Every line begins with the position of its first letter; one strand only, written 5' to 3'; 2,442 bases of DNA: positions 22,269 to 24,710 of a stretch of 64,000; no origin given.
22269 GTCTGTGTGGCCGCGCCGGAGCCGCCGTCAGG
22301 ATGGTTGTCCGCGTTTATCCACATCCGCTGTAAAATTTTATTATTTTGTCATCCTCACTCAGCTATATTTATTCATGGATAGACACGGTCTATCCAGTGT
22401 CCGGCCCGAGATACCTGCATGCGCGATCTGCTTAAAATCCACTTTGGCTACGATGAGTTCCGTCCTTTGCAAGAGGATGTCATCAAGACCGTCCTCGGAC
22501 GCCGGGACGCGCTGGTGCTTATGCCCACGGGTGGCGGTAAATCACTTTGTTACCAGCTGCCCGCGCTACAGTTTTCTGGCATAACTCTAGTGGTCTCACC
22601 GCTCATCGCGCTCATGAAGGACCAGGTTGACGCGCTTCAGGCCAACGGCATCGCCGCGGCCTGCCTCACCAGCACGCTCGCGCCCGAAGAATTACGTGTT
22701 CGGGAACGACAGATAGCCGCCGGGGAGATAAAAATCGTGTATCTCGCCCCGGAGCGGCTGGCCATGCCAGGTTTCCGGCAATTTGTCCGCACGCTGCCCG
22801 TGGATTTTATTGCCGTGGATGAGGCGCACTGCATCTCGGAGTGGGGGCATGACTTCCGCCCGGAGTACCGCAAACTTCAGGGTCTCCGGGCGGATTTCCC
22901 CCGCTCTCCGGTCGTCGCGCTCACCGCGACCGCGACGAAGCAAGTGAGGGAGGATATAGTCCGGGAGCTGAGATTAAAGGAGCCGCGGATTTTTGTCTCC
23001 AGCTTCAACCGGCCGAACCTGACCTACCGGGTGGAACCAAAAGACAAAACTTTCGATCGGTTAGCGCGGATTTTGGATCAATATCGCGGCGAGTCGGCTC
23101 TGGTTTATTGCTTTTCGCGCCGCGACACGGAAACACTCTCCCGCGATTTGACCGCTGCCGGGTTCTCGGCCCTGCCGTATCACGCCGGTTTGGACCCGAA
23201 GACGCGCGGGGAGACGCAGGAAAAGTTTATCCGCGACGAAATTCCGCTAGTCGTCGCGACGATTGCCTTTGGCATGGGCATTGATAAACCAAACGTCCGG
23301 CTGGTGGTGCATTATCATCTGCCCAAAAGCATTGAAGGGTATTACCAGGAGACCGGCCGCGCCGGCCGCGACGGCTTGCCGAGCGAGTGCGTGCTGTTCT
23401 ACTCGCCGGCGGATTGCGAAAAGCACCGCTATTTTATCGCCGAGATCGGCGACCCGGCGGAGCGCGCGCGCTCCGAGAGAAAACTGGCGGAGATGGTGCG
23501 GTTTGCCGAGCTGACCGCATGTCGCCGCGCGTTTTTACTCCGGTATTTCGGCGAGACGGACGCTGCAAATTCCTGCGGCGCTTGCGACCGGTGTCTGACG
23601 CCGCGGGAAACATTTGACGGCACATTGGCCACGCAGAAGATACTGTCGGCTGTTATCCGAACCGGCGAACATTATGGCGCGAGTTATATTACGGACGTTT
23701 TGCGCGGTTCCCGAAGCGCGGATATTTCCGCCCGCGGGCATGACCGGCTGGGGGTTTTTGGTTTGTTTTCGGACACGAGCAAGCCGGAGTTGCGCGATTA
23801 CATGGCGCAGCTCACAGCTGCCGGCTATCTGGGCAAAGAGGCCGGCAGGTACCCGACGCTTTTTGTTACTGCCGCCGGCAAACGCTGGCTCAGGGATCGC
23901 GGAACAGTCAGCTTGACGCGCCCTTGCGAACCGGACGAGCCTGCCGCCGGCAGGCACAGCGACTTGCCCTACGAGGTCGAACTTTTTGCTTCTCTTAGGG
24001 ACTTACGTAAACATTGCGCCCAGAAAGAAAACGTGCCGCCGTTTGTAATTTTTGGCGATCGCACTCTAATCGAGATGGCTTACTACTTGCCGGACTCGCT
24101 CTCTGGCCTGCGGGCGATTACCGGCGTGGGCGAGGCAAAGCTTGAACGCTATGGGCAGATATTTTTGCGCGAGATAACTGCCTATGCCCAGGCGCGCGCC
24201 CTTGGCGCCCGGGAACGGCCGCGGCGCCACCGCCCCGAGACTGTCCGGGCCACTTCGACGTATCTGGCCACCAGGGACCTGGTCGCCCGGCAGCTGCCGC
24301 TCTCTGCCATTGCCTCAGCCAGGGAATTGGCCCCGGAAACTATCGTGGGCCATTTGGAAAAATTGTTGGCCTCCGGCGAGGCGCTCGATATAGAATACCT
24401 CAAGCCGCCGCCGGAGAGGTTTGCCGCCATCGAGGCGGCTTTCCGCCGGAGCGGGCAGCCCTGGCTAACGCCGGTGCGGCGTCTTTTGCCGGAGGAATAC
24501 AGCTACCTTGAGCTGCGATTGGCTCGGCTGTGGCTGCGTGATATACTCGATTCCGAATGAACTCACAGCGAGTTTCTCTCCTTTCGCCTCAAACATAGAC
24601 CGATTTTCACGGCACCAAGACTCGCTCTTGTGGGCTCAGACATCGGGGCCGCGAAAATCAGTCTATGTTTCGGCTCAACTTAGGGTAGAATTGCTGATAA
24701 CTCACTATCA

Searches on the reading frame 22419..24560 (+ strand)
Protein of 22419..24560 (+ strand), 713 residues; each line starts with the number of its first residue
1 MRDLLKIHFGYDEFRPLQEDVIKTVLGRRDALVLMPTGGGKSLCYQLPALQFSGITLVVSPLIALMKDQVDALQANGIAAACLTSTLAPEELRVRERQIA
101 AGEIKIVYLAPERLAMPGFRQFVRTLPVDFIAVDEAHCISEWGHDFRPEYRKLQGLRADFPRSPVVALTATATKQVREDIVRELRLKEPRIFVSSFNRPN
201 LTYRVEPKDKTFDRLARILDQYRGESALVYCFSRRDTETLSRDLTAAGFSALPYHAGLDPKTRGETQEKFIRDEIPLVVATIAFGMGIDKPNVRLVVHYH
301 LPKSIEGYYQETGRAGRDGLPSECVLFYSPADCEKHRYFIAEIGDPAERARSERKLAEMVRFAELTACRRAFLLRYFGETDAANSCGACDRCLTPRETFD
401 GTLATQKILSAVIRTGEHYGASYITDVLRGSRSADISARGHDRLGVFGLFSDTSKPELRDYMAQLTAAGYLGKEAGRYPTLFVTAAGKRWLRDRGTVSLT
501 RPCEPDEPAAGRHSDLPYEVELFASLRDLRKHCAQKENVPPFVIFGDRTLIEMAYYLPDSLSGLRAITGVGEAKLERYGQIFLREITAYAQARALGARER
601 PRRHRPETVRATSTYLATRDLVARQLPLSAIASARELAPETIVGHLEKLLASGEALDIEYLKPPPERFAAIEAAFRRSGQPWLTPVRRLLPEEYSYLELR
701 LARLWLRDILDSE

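Call 26: find_encoding_contigs(protein=window:22419-24560:+, flank=10000, max_places=10)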
Protein window:22419-24560:+ (713 aa): 11 contigs read that carry it; 8 places shown.
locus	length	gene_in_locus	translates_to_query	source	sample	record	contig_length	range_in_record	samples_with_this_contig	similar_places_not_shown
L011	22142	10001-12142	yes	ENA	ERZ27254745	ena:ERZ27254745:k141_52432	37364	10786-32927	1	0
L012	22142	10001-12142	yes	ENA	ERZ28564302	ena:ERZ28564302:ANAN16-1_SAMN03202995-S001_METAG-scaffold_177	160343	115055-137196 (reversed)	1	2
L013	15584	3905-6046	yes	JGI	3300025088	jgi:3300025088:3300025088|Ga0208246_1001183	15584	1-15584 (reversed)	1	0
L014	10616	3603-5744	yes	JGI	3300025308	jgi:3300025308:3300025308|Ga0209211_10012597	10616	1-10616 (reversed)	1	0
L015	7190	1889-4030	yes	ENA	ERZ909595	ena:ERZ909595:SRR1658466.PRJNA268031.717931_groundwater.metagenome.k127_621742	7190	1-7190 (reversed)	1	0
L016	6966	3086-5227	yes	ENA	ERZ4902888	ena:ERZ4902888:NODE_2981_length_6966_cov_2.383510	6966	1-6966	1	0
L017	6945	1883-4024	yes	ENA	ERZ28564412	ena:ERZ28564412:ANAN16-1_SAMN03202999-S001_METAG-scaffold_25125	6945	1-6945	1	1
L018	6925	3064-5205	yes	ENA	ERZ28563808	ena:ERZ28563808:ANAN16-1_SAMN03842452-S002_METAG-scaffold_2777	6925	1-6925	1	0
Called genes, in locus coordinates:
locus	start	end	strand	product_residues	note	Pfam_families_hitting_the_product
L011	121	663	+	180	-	-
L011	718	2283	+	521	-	PF02689:Herpes_Helicase (faint), PF05970:PIF1, PF13245:AAA_19, PF13604:AAA_30, PF01443:Viral_helicase1 (faint), PF13538:UvrD_C_2 (weak)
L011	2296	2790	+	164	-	PF23477:zf_Tbcl_2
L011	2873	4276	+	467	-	PF13742:tRNA_anti_2, PF01336:tRNA_anti-codon, PF02601:Exonuc_VII_L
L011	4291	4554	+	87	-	-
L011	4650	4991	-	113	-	-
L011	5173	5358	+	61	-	PF06348:DUF1059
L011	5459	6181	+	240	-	PF08713:DNA_alkylation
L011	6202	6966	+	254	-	PF01209:Ubie_methyltran, PF05401:NodS (weak), PF13489:Methyltransf_23, PF07021:MetW (weak), PF08241:Methyltransf_11, PF08242:Methyltransf_12, PF13649:Methyltransf_25, PF13847:Methyltransf_31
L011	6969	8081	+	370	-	PF00188:CAP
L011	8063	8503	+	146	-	PF00472:RF-1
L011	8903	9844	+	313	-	PF10648:Gmad2, PF10646:Germane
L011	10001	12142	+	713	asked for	PF00270:DEAD, PF00271:Helicase_C, PF16124:RecQ_Zn_bind, PF09382:RQC, PF00570:HRDC, PF14493:HTH_40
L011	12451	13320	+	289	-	PF12705:PDDEXK_1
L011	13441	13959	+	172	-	PF01250:Ribosomal_S6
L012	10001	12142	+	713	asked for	PF00270:DEAD, PF00271:Helicase_C, PF16124:RecQ_Zn_bind, PF09382:RQC, PF00570:HRDC, PF14493:HTH_40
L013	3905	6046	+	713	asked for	PF00270:DEAD, PF00271:Helicase_C, PF16124:RecQ_Zn_bind, PF09382:RQC, PF00570:HRDC, PF14493:HTH_40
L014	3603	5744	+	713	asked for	PF00270:DEAD, PF00271:Helicase_C, PF16124:RecQ_Zn_bind, PF09382:RQC, PF00570:HRDC, PF14493:HTH_40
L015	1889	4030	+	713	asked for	PF00270:DEAD, PF00271:Helicase_C, PF16124:RecQ_Zn_bind, PF09382:RQC, PF00570:HRDC, PF14493:HTH_40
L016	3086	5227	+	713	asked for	PF00270:DEAD, PF00271:Helicase_C, PF16124:RecQ_Zn_bind, PF09382:RQC, PF00570:HRDC, PF14493:HTH_40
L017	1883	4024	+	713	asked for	PF00270:DEAD, PF00271:Helicase_C, PF16124:RecQ_Zn_bind, PF09382:RQC, PF00570:HRDC, PF14493:HTH_40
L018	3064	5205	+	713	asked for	PF00270:DEAD, PF00271:Helicase_C, PF16124:RecQ_Zn_bind, PF09382:RQC, PF00570:HRDC, PF14493:HTH_40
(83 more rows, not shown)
